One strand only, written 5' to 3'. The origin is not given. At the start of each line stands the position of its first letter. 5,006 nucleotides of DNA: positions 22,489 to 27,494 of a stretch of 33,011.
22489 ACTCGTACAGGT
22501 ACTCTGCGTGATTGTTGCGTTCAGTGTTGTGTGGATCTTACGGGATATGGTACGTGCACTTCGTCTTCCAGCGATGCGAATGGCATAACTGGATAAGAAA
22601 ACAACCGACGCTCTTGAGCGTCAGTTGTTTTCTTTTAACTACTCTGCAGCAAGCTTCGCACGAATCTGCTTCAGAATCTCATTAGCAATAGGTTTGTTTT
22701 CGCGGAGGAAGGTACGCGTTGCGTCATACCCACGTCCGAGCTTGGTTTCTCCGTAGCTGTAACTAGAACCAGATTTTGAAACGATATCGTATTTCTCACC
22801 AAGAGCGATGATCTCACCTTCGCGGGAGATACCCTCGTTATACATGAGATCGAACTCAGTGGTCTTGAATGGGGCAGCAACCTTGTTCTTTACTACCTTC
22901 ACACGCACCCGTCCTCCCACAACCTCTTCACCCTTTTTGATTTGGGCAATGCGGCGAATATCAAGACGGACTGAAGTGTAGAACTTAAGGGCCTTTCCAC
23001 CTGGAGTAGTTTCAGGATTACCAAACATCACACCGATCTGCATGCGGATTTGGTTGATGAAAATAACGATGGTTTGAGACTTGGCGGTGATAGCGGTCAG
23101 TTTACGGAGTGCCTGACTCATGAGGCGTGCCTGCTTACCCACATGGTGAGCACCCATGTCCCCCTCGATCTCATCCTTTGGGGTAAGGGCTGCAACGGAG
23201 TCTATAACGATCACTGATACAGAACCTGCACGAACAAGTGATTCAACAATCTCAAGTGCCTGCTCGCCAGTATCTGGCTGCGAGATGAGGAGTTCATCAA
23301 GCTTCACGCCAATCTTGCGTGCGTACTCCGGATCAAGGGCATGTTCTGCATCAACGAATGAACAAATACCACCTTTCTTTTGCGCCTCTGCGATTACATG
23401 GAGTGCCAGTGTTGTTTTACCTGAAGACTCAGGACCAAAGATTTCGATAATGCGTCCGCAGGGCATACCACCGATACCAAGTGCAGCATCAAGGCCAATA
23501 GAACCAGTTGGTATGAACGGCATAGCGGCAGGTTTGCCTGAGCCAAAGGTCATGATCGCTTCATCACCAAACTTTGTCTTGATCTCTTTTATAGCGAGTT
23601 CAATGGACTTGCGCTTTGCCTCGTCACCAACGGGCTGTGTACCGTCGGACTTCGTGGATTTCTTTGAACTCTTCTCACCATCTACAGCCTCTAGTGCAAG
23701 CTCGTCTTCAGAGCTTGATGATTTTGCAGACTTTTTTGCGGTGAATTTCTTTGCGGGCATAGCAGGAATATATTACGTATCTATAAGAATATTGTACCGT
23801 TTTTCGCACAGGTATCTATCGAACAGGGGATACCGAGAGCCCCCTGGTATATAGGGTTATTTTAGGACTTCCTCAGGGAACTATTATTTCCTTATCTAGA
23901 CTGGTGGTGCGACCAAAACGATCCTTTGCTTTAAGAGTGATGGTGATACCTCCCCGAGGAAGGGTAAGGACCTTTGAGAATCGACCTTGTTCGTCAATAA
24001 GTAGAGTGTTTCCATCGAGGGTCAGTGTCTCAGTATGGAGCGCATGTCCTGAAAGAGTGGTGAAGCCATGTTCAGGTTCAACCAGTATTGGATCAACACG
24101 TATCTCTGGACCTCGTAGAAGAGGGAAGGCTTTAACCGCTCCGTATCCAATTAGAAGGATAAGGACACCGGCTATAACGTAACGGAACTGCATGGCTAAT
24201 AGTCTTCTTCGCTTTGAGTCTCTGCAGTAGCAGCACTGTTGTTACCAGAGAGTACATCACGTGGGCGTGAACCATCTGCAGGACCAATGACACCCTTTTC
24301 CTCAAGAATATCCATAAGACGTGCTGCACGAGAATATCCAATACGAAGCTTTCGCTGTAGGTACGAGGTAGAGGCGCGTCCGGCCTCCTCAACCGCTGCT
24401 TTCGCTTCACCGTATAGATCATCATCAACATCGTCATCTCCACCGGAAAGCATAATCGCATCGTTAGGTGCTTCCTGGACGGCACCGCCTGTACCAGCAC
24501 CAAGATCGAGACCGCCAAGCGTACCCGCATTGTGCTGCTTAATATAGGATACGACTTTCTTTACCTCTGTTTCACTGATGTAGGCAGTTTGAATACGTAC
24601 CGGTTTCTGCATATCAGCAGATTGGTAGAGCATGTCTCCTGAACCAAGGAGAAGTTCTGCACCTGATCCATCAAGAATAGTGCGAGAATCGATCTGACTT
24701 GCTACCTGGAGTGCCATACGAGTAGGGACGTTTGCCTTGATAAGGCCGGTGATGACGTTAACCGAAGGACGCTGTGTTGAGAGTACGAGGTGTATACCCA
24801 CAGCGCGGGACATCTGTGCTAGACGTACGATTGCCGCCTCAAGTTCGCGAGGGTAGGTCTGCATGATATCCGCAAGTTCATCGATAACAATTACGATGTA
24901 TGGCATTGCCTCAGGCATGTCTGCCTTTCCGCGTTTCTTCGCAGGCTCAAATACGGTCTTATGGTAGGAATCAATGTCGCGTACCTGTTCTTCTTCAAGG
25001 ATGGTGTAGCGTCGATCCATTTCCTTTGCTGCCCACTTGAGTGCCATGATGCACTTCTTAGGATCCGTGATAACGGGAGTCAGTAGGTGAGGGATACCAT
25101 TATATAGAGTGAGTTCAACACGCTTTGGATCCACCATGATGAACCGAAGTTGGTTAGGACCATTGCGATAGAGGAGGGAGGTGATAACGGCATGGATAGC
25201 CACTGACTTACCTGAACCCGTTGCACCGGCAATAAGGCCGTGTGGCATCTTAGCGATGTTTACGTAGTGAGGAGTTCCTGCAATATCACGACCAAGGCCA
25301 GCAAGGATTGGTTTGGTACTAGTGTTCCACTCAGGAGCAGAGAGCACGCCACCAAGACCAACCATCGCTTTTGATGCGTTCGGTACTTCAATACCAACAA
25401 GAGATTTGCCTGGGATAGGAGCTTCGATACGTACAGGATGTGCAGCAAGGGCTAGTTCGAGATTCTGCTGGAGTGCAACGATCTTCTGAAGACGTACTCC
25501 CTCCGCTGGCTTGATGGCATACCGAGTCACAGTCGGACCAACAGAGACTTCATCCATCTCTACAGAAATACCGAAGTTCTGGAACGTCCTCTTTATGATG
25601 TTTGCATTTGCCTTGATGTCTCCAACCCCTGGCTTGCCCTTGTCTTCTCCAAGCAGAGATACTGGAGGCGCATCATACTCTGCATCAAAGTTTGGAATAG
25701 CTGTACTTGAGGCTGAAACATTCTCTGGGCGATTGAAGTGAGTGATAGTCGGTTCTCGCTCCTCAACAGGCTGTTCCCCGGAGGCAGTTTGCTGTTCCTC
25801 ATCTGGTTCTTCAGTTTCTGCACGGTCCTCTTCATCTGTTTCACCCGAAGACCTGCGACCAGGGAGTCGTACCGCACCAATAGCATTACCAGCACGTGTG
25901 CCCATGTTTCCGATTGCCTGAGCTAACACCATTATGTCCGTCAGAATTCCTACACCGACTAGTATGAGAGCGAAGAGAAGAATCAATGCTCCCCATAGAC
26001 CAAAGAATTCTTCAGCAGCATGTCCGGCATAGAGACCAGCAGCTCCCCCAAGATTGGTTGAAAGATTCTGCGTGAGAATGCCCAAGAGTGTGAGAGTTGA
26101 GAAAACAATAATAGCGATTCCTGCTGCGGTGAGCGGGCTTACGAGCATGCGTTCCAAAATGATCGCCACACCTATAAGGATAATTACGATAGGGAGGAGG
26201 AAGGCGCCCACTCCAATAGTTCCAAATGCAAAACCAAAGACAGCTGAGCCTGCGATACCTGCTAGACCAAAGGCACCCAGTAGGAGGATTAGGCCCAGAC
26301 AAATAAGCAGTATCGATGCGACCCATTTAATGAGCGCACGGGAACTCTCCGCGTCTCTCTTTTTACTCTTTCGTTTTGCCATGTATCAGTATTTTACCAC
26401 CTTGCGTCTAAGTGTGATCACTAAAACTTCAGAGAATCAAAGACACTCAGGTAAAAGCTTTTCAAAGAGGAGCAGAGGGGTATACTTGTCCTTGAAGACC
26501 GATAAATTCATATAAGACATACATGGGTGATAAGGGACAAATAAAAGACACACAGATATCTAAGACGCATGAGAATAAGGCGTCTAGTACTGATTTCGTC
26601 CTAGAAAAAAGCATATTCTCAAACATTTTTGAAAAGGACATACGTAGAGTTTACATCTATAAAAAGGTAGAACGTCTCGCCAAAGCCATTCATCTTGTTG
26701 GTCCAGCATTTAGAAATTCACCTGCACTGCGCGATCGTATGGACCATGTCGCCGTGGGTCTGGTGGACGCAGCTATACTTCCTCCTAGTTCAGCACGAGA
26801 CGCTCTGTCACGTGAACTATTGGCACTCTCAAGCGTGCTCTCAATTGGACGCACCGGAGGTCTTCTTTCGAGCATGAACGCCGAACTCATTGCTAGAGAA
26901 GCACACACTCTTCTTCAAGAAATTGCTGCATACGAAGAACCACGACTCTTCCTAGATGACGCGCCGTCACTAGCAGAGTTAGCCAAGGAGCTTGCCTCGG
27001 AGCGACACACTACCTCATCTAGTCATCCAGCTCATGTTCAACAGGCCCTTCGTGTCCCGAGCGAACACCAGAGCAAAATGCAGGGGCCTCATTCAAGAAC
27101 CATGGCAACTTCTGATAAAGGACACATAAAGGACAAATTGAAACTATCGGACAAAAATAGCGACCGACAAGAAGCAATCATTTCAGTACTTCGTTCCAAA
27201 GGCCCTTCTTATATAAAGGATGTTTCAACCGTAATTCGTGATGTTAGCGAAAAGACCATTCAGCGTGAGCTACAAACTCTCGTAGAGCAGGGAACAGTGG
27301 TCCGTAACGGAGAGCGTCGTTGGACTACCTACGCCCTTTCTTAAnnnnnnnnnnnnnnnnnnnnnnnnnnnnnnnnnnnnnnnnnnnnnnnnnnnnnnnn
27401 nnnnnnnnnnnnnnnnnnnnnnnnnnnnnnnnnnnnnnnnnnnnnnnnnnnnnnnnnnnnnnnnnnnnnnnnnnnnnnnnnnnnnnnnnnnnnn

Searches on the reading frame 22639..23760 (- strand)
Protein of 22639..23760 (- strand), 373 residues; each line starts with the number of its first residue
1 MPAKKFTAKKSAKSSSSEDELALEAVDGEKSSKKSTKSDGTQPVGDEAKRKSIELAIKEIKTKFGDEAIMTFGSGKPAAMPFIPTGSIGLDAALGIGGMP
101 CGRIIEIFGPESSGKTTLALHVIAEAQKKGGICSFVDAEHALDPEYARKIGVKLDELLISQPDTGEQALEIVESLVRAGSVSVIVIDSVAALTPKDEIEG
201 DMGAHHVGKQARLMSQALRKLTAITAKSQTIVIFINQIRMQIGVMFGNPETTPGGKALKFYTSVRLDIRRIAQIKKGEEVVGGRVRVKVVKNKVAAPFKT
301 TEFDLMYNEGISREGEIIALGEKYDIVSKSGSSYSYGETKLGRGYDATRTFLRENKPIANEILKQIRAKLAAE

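Call 27: search_protein_families(library=pfam, proteins=[window:22639-23760:-], max_evalue=0.0001)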
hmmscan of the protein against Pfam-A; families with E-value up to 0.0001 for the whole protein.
window:22639-23760:- (373 aa): 5 families
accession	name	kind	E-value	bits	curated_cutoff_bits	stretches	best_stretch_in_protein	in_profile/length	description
PF00154.27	RecA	-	3e-132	440.3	27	1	51-312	1-262/262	recA bacterial DNA recombination protein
PF21096.2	RecA_C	-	4e-17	62.5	27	1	315-370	1-56/57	RecA C-terminal domain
PF08423.17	Rad51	-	5.2e-10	39.5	22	1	83-270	8-211/244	Rad51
PF06745.19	ATPase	-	3.6e-07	30.2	26.6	1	83-140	1-58/231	KaiC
PF01637.24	ATPase_2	-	1.1e-05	25.9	33.2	1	103-236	21-117/225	ATPase domain predominantly from Archaea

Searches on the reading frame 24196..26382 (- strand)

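Call 11: search_protein_families(library=pfam, proteins=[window:24196-26382:-], max_evalue=0.01)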
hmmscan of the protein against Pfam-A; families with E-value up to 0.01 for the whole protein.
window:24196-26382:- (728 aa): 5 families
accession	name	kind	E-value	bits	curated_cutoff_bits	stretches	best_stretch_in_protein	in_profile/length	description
PF01580.24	FtsK_SpoIIIE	-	4.4e-60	203.3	24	1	347-541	6-221/221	FtsK/SpoIIIE family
PF17854.6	FtsK_alpha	-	3.1e-27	95.2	22.9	1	239-335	2-101/101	FtsK alpha domain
PF09397.16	FtsK_gamma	-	2.6e-25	88.4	30.6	1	653-711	3-61/63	Ftsk gamma domain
PF13491.11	FtsK_4TM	-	0.00034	20.8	23.1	1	40-153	46-164/171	4TM region of DNA translocase FtsK/SpoIIIE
PF01935.23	DUF87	-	0.0035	17.9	23.2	1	369-420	11-61/220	Helicase HerA, central domain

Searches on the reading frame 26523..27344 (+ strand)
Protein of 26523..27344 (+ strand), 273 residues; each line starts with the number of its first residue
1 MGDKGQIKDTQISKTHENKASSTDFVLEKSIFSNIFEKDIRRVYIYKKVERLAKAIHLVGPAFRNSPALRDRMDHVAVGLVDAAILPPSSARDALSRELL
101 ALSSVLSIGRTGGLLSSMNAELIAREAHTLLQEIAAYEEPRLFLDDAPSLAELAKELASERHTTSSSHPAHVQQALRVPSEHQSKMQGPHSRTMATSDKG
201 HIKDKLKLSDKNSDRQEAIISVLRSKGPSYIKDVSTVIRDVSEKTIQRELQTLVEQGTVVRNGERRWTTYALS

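Call 11: search_protein_families(library=pfam, proteins=[window:26523-27344:+], max_evalue=0.01)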
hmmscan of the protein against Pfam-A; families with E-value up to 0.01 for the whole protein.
window:26523-27344:+ (273 aa): 2 families
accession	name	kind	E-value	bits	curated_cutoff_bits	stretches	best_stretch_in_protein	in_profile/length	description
PF08220.18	HTH_DeoR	-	3.2e-05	24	21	1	215-262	1-47/57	DeoR-like helix-turn-helix domain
PF25213.1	HVO_A0261_N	-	0.0054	17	35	0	213-265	10-60/86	HVO_A0261 N-terminal domain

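Call 13: find_homologous_proteins(query=window:26523-27344:+)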
Query window:26523-27344:+ (273 aa): 1645 proteins with E <= 0.001 among 4340 candidates; the best 120 are listed.
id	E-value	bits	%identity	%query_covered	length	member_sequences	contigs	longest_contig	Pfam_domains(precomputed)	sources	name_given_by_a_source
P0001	5.6e-169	578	100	100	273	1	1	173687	-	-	-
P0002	1.7e-132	459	83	100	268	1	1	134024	-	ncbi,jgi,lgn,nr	ncbi:MAG: hypothetical protein AB202_03500 [Parcubacteria bacterium C7867-007]|nr:MAG: hypothetical 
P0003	9.0e-122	424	76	100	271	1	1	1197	-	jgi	jgi:DNA-binding transcriptional ArsR family regulator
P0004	1.1e-120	420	75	100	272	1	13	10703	-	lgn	-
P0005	2.3e-120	419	75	100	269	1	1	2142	-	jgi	jgi:DNA-binding transcriptional ArsR family regulator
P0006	5.2e-119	415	74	100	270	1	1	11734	-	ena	-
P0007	9.7e-119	414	75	100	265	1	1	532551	-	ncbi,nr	ncbi:MAG: hypothetical protein JWM39_18 [Parcubacteria group bacterium]|nr:hypothetical protein [Par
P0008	1.8e-118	413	75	100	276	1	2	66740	-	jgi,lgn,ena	-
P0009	2.5e-118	412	75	100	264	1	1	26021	-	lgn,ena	-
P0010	2.8e-118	412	75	100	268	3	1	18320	-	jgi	jgi:hypothetical protein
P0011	1.4e-117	410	74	100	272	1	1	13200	-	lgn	-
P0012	6.4e-117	408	75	100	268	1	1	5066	-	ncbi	-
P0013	1.3e-116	407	73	100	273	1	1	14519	-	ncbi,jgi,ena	-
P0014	4.3e-114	398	73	100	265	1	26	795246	-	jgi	jgi:hypothetical protein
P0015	4.6e-113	395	74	100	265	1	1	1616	-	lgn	-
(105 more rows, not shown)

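Call 15: find_related_loci(query=A1, collection=genome_contigs, flank=4000)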
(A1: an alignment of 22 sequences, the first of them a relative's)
Query A1 (273 aa) in genome_contigs; peptide patterns used: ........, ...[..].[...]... (x = any residue, [..] = any of these).
599 stretches matched a pattern (row limit reached: there are more); 584 encode a relative of the query (tblastn E <= 1e-3); the best 80 are kept; 80 distinct loci.
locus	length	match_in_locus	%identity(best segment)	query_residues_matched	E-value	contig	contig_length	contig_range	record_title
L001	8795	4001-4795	75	1-273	4e-131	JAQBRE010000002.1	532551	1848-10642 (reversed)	MAG: Parcubacteria group bacterium isolate RYN_391 scaffold_1968775, whole genome shotgun sequence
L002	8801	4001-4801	66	1-273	6e-114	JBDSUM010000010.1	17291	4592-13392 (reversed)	MAG: Candidatus Paceibacterota bacterium isolate cluster1_bin.581 k127_11782056, whole genome shotgun sequence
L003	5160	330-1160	65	1-273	3e-113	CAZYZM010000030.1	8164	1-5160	MAG TPA_asm: uncultured Candidatus Saccharibacteria bacterium isolate SRP263527_co2_123 genome assembly, contig: NODE_83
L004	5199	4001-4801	66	1-273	5e-113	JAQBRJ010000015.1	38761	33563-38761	MAG: Parcubacteria group bacterium isolate RYN_396 scaffold_1232462, whole genome shotgun sequence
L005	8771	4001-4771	66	1-273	7e-106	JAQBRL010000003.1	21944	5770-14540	MAG: Parcubacteria group bacterium isolate RYN_398 scaffold_5884062, whole genome shotgun sequence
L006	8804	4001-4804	63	1-272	3e-104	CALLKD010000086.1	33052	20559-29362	MAG TPA_asm: uncultured bacterium isolate SRR6231193_bin.57_CONCOCT_v1.1_MAG genome assembly, contig: ERZ650245.235, who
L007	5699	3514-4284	64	1-273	8e-104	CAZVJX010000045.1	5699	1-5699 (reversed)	MAG TPA_asm: uncultured Candidatus Saccharibacteria bacterium isolate SRP193066_co1_81 genome assembly, contig: NODE_125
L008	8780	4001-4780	59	3-273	5e-100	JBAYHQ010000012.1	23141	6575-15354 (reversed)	MAG: Candidatus Paceibacterota bacterium isolate SO_2016_GW1_153 scaffold03869_OW334_2016, whole genome shotgun sequence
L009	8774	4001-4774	63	1-272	6e-100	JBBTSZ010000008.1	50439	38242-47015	MAG: Patescibacteria group bacterium isolate H41-bin015_1 H41_bin015_1_000000000008, whole genome shotgun sequence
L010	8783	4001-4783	60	3-273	2e-98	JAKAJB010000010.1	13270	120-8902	MAG: bacterium isolate WY3.bin61 NODE_8360_length_13270_cov_2.798828, whole genome shotgun sequence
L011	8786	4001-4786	59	1-272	2e-98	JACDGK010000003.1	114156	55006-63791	MAG: Patescibacteria group bacterium isolate MGR_bin410 SD2908_NODE_46_length_114156_cov_3.771470, whole genome shotgun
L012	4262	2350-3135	58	3-273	2e-98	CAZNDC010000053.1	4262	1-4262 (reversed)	MAG TPA_asm: uncultured Candidatus Saccharibacteria bacterium isolate SRP178908_co2_72 genome assembly, contig: NODE_175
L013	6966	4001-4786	64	1-273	8e-98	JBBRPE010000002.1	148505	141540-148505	MAG: Candidatus Paceibacteria bacterium isolate La1_metabat2.398 LA1C_B2.398_k141_1954495L_148505_cov_14.3325, whole gen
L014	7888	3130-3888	60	1-273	6e-98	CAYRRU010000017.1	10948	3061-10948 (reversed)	MAG TPA_asm: uncultured Candidatus Saccharibacteria bacterium isolate SRP278252_co2_14 genome assembly, contig: NODE_126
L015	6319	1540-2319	61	3-273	2e-97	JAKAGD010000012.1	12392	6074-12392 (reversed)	MAG: bacterium isolate WY2.bin144 NODE_7869_length_12392_cov_1.333306, whole genome shotgun sequence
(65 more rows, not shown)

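Call 67: search_solved_structures(query=A1, max_evalue=1, show_alignments=1)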
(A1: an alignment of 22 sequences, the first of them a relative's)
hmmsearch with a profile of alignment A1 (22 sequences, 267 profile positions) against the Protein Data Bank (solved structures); distinct sequences matched with E-value up to 1: 0.

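Call 68: search_protein_families(library=ncbifam, proteins=[window:26523-27344:+], max_evalue=0.1)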
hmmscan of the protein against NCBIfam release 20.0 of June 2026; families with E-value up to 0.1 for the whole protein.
window:26523-27344:+ (273 aa): 9 families
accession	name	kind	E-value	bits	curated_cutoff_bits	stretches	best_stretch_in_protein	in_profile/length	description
NF040755.1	AgaR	equivalog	0.0005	19.3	260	1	212-262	4-53/256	transcriptional repressor AgaR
NF007720.0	PRK10411.1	equivalog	0.0014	18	259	1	213-265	3-54/243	L-fucose operon activator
NF007316.0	PRK09802.1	equivalog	0.0028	16.9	351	1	211-261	14-63/269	DeoR family transcriptional regulator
TIGR01884.1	cas_HTH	subfamily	0.0046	16.4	60.2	1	210-265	138-192/202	CRISPR-associated CARF protein Csa3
NF041397.1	TranRegGlpR_Halo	equivalog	0.025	14.2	300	1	214-261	5-51/253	HTH-type transcriptional regulator GlpR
NF008154.0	PRK10906.1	equivalog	0.051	12.9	331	1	211-262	2-52/252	DeoR/GlpR family transcriptional regulator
NF007753.1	PRK10434.1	equivalog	0.055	13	350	1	211-262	2-52/253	glucitol operon DNA-binding transcriptional repressor SrlR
NF053606.1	Sta1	subfamily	0.06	13.5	80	0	213-264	19-69/100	Sta1 family transcriptional regulator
NF040890.1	trans_reg_YgbI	equivalog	0.072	12.6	400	0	214-261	5-51/253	DNA-binding transcriptional repressor YgbI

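Call 73: predict_structure(alignment_id=A1)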
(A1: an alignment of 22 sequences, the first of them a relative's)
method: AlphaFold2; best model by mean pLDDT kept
length: 273 residues; sequences in the alignment: 22
mean_pLDDT: 71.0   pTM: 0.40
mean pLDDT of the five models: 71.0, 70.0, 69.9, 69.3, 67.6
residues with pLDDT >= 90: 111; 70-90: 50; 50-70: 28; < 50: 84
segments of 3 or more residues with pLDDT < 50: 1-9, 11-28, 141-148, 162-208
pLDDT, mean of each block of 10 residues (from residue 1): 43 35 45 64 91 93 92 95 90 93 94 91 93 76 47 53 38 36 37 35 42 85 91 88 89 91 83 87
secondary structure, 60 per line:
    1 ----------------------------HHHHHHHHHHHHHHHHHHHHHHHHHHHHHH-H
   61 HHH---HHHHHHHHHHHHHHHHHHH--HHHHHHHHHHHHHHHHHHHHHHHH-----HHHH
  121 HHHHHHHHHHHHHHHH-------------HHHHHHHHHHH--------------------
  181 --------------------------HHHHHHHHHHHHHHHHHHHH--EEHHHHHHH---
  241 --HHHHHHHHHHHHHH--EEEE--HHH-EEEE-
elements in order: H29-58 H60-63 H67-85 H88-111 H117-136 H150-160 H207-226 H231-237 H243-256 E259-262 E269-272

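Call 76: fold_search(model_id=the predicted structure, library=pdb)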
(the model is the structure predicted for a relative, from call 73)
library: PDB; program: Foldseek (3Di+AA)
matches with E <= 10: 1111; with E <= 0.001: 0
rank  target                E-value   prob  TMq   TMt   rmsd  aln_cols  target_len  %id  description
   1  4kmf_A                7.4e-03  1.00  0.22  0.92   1.0        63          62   22  Crystal structure of Zalpha domain from Carassius auratus PKZ in complex with Z-DNA (released 2013-07-03)
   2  6dk4_A                1.9e-02  1.00  0.22  0.42   2.9        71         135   22  Crystal structure of Campylobacter jejuni peroxide stress regulator (released 2018-06-13)
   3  5j6x_B                2.0e-02  1.00  0.21  0.86   1.5        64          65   22  Crystal structure of the apo-Zalpha of Zebrafish PKZ (released 2016-09-07)
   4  5j6x_A                2.8e-02  1.00  0.21  0.84   1.6        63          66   22  Crystal structure of the apo-Zalpha of Zebrafish PKZ (released 2016-09-07)
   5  1ucr_A                3.5e-02  1.00  0.20  0.67   2.4        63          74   19  Three-dimensional crystal structure of dissimilatory sulfite reductase D (DsrD) (released 2003-10-14)
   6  3lmm_D                4.3e-02  1.00  0.21  0.11   1.6        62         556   24  Crystal Structure of the DIP2311 protein from Corynebacterium diphtheriae, Northeast Structural Genomics Consortium Ta (released 2010-02-16)
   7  1wq2_A                4.3e-02  1.00  0.20  0.74   2.0        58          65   19  Neutron Crystal Structure Of Dissimilatory Sulfite Reductase D (DsrD) (released 2005-09-19)
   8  1xmk                  5.9e-02  1.00  0.22  0.71   1.5        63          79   21  The Crystal structure of the Zb domain from the RNA editing enzyme ADAR1 (released 2005-08-02)
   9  2rld_C                5.9e-02  1.00  0.30  0.63   3.4       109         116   10  CRYSTAL STRUCTURE OF A PROTEIN WITH UNKNOWN FUNCTION FROM S23 RIBOSOMAL PROTEIN FAMILY (BT_0352) FROM BACTEROIDES THET (released 2007-10-30)
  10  2gsc_B                6.2e-02  1.00  0.30  0.64   3.0       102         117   15  Crystal Structure of the Conserved Hypothetical Cytosolic Protein Xcc0516 from Xanthomonas campestris (released 2006-10-03)
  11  5k5q_B                6.5e-02  1.00  0.20  0.56   1.8        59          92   22  Structure of AspA-DNA complex: novel centromere bindng protein-centromere complex (released 2016-06-01)
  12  3lmm_B                6.5e-02  1.00  0.21  0.11   1.6        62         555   24  Crystal Structure of the DIP2311 protein from Corynebacterium diphtheriae, Northeast Structural Genomics Consortium Ta (released 2010-02-16)
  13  2d1h_B                6.5e-02  1.00  0.20  0.52   5.7        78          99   20  Crystal structure of ST1889 protein from thermoacidophilic archaeon Sulfolobus tokodaii (released 2006-09-05)
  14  4rs8_A                6.9e-02  1.00  0.20  0.64   1.9        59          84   20  Apo structure of novel pNOB8 plasmid centromere binding protein (released 2015-09-16)
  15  1sd6_A                6.9e-02  1.00  0.20  0.45   2.1        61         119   18  Crystal Structure of Native MecI at 2.65 A (released 2004-02-24)
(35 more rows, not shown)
